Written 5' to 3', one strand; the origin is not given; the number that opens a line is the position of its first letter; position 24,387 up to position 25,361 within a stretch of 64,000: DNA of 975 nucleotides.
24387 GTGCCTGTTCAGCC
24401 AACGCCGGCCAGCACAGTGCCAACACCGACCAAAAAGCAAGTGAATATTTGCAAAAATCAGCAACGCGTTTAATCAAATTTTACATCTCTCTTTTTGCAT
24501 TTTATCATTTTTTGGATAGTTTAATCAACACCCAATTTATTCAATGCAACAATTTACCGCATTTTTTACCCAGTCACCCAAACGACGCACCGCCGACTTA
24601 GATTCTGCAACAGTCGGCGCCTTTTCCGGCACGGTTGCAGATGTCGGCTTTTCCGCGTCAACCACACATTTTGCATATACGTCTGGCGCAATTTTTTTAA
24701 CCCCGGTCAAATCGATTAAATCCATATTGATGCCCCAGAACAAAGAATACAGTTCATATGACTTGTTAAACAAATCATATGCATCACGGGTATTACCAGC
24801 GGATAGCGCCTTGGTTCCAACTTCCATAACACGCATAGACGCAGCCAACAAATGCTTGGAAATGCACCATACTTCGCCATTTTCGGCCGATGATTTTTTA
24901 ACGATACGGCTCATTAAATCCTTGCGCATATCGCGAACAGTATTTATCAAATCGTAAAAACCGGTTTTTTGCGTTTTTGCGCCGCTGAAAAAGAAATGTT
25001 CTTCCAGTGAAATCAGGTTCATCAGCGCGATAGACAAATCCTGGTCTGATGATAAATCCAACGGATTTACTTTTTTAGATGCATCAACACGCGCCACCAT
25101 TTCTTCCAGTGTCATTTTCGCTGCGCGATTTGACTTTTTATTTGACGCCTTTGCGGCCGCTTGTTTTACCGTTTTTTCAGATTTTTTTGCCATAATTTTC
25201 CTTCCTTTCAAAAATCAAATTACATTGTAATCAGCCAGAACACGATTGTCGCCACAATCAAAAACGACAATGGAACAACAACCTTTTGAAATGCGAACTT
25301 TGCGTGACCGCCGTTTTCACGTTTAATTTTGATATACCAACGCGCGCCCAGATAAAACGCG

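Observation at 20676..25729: Same-strand block of two secreted Cys-rich proteins, a basic cytoplasmic protein and a CPVC membrane protein, directly downstream of dnaE-rsmH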

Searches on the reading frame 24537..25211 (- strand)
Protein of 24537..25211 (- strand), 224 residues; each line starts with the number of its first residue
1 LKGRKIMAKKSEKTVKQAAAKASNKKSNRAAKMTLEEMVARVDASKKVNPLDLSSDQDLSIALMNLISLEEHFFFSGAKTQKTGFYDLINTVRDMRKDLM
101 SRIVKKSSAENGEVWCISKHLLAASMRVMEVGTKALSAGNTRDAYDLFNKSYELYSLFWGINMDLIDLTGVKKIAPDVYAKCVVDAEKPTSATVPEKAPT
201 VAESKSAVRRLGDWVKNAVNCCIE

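Call 3: search_protein_families(library=pfam, proteins=[window:24537-25211:-], max_evalue=0.1)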
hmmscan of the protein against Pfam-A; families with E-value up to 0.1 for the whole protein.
window:24537-25211:- (224 aa): 1 family
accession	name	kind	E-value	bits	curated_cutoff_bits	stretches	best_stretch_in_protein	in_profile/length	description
PF15699.10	NPR1_interact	-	0.022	15.8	27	0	85-110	12-37/109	NPR1 interacting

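Call 4: search_protein_families(library=ncbifam, proteins=[window:24537-25211:-], max_evalue=0.1)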
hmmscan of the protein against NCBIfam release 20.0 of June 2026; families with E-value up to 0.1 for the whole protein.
window:24537-25211:- (224 aa): 0 families

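Call 36: search_protein_representatives(protein=window:24540-25193:-)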
Query: 218 residues. Proteins with E-value up to 0.001 (for the whole library): 455; up to 1e-10: 232; up to 1e-30: 52. The best 150 are listed.
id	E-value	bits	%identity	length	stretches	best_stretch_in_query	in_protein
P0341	1.3e-72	260.3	66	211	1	25-218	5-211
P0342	3.0e-60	220.0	76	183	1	25-157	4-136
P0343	9.1e-60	218.4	44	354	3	22-161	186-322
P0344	6.8e-58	212.3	49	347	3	5-160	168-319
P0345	1.2e-57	211.5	57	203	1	28-218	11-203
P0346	3.2e-55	203.5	64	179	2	28-171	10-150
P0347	2.6e-52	194.0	41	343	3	28-161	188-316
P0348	3.6e-52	193.6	77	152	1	25-141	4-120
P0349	4.6e-50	186.7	54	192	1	27-218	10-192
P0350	3.0e-49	184.1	61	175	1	29-182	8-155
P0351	4.5e-47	176.9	50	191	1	28-218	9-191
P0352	4.6e-45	170.4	80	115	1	24-123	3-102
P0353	8.2e-45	169.6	62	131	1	89-218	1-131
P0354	7.9e-44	166.4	54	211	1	45-212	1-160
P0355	2.5e-43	164.7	58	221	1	29-170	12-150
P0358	1.2e-42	162.5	48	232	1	40-218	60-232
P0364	1.1e-40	156.2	49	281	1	5-176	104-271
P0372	1.5e-37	145.9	43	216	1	19-216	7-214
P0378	3.7e-35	138.1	40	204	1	23-218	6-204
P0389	2.5e-31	125.6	38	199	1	30-218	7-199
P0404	6.3e-29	117.7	42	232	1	14-218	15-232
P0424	2.0e-25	106.3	52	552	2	32-113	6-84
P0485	2.6e-18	83.1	37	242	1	37-169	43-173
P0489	4.9e-18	82.2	38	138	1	46-152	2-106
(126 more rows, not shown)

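Call 38: search_protein_families(library=pfam, proteins=[P0343, P0345, P0358, P0364, P0372, P0389, P0404, P0424, P0485, P0489], max_evalue=0.01)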
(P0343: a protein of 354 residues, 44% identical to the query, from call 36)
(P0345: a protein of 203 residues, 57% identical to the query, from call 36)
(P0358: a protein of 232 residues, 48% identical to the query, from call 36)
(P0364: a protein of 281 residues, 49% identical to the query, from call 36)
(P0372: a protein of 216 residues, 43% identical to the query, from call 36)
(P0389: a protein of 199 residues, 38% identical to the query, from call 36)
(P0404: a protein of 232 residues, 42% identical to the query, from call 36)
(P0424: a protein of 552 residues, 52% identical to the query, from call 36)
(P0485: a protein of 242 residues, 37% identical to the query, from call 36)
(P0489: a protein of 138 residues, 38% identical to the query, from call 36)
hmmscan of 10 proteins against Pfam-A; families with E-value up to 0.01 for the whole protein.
P0343 (354 aa): 1 family
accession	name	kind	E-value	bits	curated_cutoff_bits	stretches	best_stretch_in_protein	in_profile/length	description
PF15699.10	NPR1_interact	-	0.0044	18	27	0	241-265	10-34/109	NPR1 interacting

P0345 (203 aa): 0 families

P0358 (232 aa): 0 families

P0364 (281 aa): 4 families
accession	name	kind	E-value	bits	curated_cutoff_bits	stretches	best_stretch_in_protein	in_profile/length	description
PF00085.26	Thioredoxin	-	2.3e-06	28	23.5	1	2-92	22-102/103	Thioredoxin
PF13098.12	Thioredoxin_2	-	0.00013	22.7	27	1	2-87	9-100/104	Thioredoxin-like domain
PF14595.12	Thioredoxin_9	-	0.00062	20.1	25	1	8-76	51-112/129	Thioredoxin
PF13258.11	DUF4049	-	0.0011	18.5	25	1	47-93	80-126/333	Domain of unknown function (DUF4049)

P0372 (216 aa): 0 families

P0389 (199 aa): 1 family
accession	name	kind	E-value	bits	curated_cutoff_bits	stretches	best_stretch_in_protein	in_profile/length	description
PF02744.22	GalP_UDP_tr_C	-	0.0081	16.3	29.2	0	86-114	120-148/165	Galactose-1-phosphate uridyl transferase, C-terminal domain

P0404 (232 aa): 0 families

P0424 (552 aa): 2 families
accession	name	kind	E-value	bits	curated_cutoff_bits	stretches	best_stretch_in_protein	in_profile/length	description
PF14890.11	Intein_splicing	-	7.6e-07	29.5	35.8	1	105-469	37-155/155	Intein splicing domain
PF14528.11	LAGLIDADG_3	-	3.8e-06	27.5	22.5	0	333-380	6-57/82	LAGLIDADG-like domain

P0485 (242 aa): 0 families

P0489 (138 aa): 2 families
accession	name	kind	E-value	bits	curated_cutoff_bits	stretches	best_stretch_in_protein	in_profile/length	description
PF12205.13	GIT1_C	-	0.0014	19.4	25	1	22-109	17-104/110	G protein-coupled receptor kinase-interacting protein 1 C term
PF08969.16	USP8_dimer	-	0.0035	17.9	24.6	1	66-103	30-67/114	USP8 dimerisation domain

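Call 39: find_encoding_contigs(protein=P0389, flank=6000, max_places=3)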
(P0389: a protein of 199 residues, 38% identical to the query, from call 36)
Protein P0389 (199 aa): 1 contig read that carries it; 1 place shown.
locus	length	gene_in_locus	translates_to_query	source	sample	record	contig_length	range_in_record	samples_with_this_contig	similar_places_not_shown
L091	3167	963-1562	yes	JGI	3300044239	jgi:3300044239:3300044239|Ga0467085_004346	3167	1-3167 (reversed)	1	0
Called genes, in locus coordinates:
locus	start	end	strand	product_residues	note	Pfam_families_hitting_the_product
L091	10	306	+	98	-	-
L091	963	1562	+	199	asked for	-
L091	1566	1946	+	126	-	PF05168:HEPN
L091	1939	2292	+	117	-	PF22600:MTPAP-like_central (weak), PF01909:NTP_transf_2, PF18765:Polbeta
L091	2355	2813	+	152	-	-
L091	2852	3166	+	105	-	?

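Call 41: find_encoding_contigs(protein=P0345, flank=8000, max_places=3)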
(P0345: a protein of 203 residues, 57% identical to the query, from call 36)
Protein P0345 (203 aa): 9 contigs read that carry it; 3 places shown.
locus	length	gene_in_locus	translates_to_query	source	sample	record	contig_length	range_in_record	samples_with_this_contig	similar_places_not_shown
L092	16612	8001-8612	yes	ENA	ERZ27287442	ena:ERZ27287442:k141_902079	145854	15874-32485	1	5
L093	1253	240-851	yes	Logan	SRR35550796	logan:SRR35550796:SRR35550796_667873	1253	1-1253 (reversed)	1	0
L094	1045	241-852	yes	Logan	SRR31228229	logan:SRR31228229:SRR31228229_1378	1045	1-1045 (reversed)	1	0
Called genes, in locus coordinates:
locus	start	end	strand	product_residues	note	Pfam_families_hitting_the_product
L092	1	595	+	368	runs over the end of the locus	PF01551:Peptidase_M23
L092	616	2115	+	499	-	PF22694:CtpB_N-like, PF00595:PDZ, PF13180:PDZ_2, PF17820:PDZ_6, PF03572:Peptidase_S41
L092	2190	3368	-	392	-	PF01168:Ala_racemase_N, PF00842:Ala_racemase_C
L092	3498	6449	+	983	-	PF01225:Mur_ligase, PF08245:Mur_ligase_M, PF02875:Mur_ligase_C, PF01225:Mur_ligase, PF08245:Mur_ligase_M, PF02875:Mur_ligase_C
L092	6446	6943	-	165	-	PF01978:TrmB (faint), PF24034:DUF7343 (faint), PF13412:HTH_24 (faint), PF01022:HTH_5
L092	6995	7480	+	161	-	-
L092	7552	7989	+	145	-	-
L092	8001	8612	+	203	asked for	-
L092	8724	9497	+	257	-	PF03372:Exo_endo_phos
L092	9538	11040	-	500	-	PF13623:SurA_N_2, PF13624:SurA_N_3, PF13145:Rotamase_2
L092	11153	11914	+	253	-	PF00121:TIM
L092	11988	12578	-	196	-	PF12796:Ank_2, PF13637:Ank_4 (weak), PF13857:Ank_5 (faint), PF00023:Ank (weak), PF13606:Ank_3 (faint), PF13637:Ank_4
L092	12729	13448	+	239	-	-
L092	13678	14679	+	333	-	PF04748:Polysacc_deac_2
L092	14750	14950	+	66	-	-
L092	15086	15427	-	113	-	-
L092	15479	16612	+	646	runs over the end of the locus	PF00009:GTP_EFTU, PF01926:MMR_HSR1 (faint), PF22042:EF-G_D2, PF03144:GTP_EFTU_D2, PF00679:EFG_C, PF21018:BipA_C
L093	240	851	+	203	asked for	-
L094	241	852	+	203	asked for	-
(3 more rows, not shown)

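Call 50: find_related_loci(query=A4, collection=metagenome_contigs, flank=5000)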
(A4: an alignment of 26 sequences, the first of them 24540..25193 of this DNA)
Query A4 (218 aa) in metagenome_contigs; peptide patterns used: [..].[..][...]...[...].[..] (x = any residue, [..] = any of these).
600 stretches matched a pattern (row limit reached: there are more); 577 encode a relative of the query (tblastn E <= 1e-3); the best 80 are kept; 80 distinct loci.
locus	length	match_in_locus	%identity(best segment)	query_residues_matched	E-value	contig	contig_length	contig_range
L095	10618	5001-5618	73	26-218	3e-99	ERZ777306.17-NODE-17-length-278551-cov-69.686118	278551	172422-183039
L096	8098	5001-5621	70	3-218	5e-99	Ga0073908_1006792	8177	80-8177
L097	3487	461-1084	68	20-218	4e-94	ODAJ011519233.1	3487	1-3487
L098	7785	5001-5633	67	18-218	5e-88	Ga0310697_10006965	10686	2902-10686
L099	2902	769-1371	67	19-218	6e-89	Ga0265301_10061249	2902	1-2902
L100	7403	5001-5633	64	9-218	8e-87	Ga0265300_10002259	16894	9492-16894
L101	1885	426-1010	68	26-218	7e-91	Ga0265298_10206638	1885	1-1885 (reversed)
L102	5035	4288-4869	68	26-218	8e-87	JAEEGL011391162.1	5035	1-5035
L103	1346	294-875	68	26-218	1e-91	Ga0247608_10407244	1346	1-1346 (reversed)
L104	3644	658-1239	67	26-218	7e-86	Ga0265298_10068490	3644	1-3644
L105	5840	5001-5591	68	26-218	5e-85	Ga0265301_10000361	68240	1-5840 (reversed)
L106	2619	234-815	67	26-218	4e-86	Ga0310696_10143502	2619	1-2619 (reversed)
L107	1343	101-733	62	12-218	2e-89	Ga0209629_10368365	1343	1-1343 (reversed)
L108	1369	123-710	63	19-218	2e-88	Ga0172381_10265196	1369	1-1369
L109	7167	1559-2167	63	26-218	6e-83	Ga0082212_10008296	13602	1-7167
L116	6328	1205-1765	54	29-218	3e-64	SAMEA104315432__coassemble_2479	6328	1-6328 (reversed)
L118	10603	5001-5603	55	29-218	7e-64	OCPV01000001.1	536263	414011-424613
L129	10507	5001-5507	56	29-218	7e-63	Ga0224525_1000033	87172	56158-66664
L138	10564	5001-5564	54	29-218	2e-62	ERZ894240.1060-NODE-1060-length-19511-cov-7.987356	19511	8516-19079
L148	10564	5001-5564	54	33-218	1e-61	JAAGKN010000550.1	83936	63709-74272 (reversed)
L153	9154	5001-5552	53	29-218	2e-61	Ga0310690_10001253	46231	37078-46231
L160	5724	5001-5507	54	29-218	2e-60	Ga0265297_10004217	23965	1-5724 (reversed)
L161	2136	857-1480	47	19-218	2e-61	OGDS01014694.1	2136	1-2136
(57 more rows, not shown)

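Call 54: search_solved_structures(query=A4, max_evalue=10)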
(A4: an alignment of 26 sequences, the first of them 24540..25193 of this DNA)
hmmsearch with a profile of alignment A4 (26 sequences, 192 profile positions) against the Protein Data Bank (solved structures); distinct sequences matched with E-value up to 10: 4.
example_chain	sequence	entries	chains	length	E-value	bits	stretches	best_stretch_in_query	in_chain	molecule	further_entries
8qah_A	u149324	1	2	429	0.00026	24.3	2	73-178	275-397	sc-CC-8-58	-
8fbj_A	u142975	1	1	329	0.46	13.7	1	41-187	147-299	KWOCA_60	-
7b6e_A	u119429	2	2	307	1.7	11.9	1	104-185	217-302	FI18195p1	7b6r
2wqh_A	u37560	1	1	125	7.2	9.8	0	103-128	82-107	CTPR3Y3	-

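Call 67: search_protein_families(library=pfam, proteins=[L129:3824-4276:+, L160:4084-4452:+, L116:1786-2145:+, L138:5548-5940:+, L161:1249-1854:+, L148:4173-4814:-, L138:5950-6594:+, L153:5548-5967:+], max_evalue=0.01)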
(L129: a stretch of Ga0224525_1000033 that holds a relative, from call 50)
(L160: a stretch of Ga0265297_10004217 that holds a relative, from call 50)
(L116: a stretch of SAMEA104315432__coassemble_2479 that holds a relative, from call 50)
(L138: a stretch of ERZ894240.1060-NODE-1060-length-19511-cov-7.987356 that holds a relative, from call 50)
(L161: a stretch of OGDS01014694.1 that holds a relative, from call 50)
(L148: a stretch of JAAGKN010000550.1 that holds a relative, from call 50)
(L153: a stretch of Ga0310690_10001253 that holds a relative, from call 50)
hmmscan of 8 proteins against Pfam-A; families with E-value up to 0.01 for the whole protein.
L129:3824-4276:+ (150 aa): 2 families
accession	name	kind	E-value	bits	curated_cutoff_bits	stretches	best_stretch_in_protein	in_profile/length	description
PF00462.30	Glutaredoxin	-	0.0029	18.2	22.9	1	45-99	1-51/60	Glutaredoxin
PF00085.26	Thioredoxin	-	0.0061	17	23.5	1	39-87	16-66/103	Thioredoxin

L160:4084-4452:+ (122 aa): 2 families
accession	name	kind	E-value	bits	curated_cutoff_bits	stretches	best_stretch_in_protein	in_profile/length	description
PF00085.26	Thioredoxin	-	0.0017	18.8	23.5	1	37-78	23-66/103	Thioredoxin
PF00462.30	Glutaredoxin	-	0.0077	16.9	22.9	0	38-104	3-58/60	Glutaredoxin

L116:1786-2145:+ (119 aa): 0 families

L138:5548-5940:+ (130 aa): 0 families

L161:1249-1854:+ (201 aa): 0 families

L148:4173-4814:- (213 aa): 12 families
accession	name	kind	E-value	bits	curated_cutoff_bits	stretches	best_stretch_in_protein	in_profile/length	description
PF01022.26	HTH_5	-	8.3e-15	54.8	22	2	135-177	5-46/47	Bacterial regulatory protein, arsR family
PF01978.25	TrmB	-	2.9e-08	33.9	25.6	1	140-187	16-63/68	Sugar-specific transcriptional regulator TrmB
PF13463.12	HTH_27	-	1e-07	32.6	22.2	0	138-191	9-66/68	Winged helix DNA-binding domain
PF12840.13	HTH_20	-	4.8e-07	30.1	27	1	21-69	2-50/51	Helix-turn-helix domain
PF24034.1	DUF7343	-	2.2e-06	27.8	27.6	1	145-183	17-55/62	Domain of unknown function (DUF7343)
PF12802.13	MarR_2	-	6.9e-05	23.4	27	0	135-183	8-60/61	MarR family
PF01325.25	Fe_dep_repress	-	0.00019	22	26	0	53-72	38-57/60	Iron dependent repressor, N-terminal DNA binding domain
PF14947.12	HTH_45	-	0.00076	19.9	25.5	1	136-183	10-55/77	Winged helix-turn-helix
PF25212.1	HVO_A0114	-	0.0026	17.9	27.6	0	23-73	22-72/84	HVO_A0114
PF17726.7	DpnI_C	-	0.0032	18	23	0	157-184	42-68/70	Dam-replacing HTH domain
PF10007.15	DUF2250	-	0.0035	17.9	24.4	0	134-179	10-55/93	Uncharacterized protein conserved in archaea (DUF2250)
PF13545.12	HTH_Crp_2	-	0.0078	16.6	27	0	53-76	38-61/70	Crp-like helix-turn-helix domain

L138:5950-6594:+ (214 aa): 9 families
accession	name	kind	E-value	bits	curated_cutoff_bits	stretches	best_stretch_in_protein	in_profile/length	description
PF01022.26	HTH_5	-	1.3e-12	47.8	22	2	23-68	2-46/47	Bacterial regulatory protein, arsR family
PF12840.13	HTH_20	-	1.5e-06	28.5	27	1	20-67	1-48/51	Helix-turn-helix domain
PF01978.25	TrmB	-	8.5e-05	22.8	25.6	0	137-189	13-64/68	Sugar-specific transcriptional regulator TrmB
PF24034.1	DUF7343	-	0.0003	21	27.6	0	134-183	5-55/62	Domain of unknown function (DUF7343)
PF13463.12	HTH_27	-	0.00089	19.9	22.2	0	41-71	22-52/68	Winged helix DNA-binding domain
PF25212.1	HVO_A0114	-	0.0025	18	27.6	0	23-73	22-72/84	HVO_A0114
PF17726.7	DpnI_C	-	0.0035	17.9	23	0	161-184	45-68/70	Dam-replacing HTH domain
PF01325.25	Fe_dep_repress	-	0.0043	17.7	26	0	163-179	39-55/60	Iron dependent repressor, N-terminal DNA binding domain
PF13545.12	HTH_Crp_2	-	0.0091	16.4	27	0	163-189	39-64/70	Crp-like helix-turn-helix domain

L153:5548-5967:+ (139 aa): 3 families
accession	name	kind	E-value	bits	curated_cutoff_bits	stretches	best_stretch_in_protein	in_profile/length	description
PF05768.20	Glrx-like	-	7.3e-08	33.1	26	1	38-113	1-65/77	Glutaredoxin-like domain (DUF836)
PF00462.30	Glutaredoxin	-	0.00016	22.3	22.9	1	40-109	2-59/60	Glutaredoxin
PF00085.26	Thioredoxin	-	0.0054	17.2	23.5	1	34-82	17-65/103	Thioredoxin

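Call 79: find_encoding_contigs(protein=P0364, flank=5000, max_places=2)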
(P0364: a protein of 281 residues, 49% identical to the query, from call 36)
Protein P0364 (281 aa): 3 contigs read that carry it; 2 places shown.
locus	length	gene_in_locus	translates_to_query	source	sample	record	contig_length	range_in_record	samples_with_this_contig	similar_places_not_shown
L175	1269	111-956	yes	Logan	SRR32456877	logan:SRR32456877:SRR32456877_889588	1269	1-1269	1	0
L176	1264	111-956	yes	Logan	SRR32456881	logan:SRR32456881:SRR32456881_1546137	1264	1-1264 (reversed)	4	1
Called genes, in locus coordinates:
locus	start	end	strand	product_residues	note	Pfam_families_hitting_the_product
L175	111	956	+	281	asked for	PF00085:Thioredoxin (weak)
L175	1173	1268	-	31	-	?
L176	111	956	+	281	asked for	PF00085:Thioredoxin (weak)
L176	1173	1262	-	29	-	?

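Call 80: find_encoding_contigs(protein=P0343, flank=5000, max_places=2)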
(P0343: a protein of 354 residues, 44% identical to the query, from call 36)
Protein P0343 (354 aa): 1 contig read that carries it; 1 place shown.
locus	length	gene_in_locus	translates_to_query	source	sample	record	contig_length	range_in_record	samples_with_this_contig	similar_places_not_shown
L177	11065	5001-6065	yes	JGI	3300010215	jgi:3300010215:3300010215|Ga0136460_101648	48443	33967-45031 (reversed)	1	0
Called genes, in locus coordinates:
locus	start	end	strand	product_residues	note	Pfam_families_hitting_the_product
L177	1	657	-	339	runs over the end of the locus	PF01380:SIS, PF00571:CBS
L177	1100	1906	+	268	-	PF00005:ABC_tran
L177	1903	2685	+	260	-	PF02405:MlaE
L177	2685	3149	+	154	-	PF02470:MlaD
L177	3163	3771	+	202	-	PF05494:MlaC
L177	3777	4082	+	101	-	PF01740:STAS, PF13466:STAS_2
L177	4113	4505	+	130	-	-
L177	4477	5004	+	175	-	-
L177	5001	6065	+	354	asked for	-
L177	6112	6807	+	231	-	PF00497:SBP_bac_3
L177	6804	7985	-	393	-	-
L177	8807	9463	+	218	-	-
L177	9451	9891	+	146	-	-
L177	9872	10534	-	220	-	PF00881:Nitroreductase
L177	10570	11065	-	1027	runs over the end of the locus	PF00873:ACR_tran, PF03176:MMPL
